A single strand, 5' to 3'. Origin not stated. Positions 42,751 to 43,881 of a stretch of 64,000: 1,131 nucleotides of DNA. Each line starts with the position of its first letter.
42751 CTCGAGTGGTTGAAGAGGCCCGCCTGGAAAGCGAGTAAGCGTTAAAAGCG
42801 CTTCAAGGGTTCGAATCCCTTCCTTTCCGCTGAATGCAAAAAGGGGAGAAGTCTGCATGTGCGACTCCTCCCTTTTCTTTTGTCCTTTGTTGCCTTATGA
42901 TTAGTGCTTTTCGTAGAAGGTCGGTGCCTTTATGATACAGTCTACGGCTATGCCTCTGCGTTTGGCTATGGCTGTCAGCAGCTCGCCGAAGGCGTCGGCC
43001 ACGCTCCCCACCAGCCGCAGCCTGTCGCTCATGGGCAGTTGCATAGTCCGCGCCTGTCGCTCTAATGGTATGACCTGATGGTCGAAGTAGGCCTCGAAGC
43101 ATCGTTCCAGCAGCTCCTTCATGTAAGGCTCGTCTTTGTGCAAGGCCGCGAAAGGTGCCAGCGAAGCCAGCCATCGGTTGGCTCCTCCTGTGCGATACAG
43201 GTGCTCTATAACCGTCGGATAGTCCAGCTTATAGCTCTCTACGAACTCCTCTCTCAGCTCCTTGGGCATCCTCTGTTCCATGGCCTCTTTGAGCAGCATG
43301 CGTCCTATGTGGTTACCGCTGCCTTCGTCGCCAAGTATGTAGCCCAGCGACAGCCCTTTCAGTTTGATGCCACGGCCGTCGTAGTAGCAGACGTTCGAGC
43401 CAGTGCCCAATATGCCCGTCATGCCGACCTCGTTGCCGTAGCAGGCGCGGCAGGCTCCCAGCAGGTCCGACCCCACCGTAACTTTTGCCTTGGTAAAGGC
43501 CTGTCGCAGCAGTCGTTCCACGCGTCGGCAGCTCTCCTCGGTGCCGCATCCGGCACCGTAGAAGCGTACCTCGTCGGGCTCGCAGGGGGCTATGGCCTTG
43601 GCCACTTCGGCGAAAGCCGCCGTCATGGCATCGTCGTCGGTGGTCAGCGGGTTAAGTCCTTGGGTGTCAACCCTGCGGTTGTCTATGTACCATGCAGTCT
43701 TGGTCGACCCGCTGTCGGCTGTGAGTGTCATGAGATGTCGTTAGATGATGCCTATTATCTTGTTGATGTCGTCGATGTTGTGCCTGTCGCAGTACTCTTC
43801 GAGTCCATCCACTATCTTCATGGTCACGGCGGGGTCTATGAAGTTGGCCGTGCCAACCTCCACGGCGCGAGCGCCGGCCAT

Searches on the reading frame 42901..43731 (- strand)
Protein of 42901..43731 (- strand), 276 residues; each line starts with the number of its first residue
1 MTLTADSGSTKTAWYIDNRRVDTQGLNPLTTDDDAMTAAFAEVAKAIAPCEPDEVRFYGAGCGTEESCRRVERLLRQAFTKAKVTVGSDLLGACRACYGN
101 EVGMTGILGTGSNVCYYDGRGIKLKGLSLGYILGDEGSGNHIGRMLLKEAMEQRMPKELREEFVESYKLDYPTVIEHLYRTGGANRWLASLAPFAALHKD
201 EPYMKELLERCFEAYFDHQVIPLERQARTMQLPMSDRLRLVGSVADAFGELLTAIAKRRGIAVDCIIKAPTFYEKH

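Call 13: search_protein_families(library=pfam, proteins=[window:42901-43731:-], max_evalue=0.001)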
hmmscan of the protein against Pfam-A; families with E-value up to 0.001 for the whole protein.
window:42901-43731:- (276 aa): 0 families

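Call 39: search_protein_families(library=pfam, proteins=[window:42901-43731:-], max_evalue=1)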
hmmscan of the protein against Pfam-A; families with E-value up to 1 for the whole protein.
window:42901-43731:- (276 aa): 2 families
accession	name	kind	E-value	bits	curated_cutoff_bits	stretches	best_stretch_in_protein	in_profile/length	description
PF00733.27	Asn_synthase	-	0.014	15.5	21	1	140-217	261-333/354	Asparagine synthase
PF06996.16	T6SS_TssG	-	0.18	11.5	24.6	1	191-242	161-212/304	Type VI secretion, TssG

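Call 40: search_protein_families(library=ncbifam, proteins=[window:42901-43731:-], max_evalue=1)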
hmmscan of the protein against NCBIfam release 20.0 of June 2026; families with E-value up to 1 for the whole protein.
window:42901-43731:- (276 aa): 1 family
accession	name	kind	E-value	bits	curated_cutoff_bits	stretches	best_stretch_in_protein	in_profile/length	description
NF046058.1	NagK_SO3507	equivalog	6.9e-05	22.5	370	1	83-153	102-171/295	N-acetylglucosamine kinase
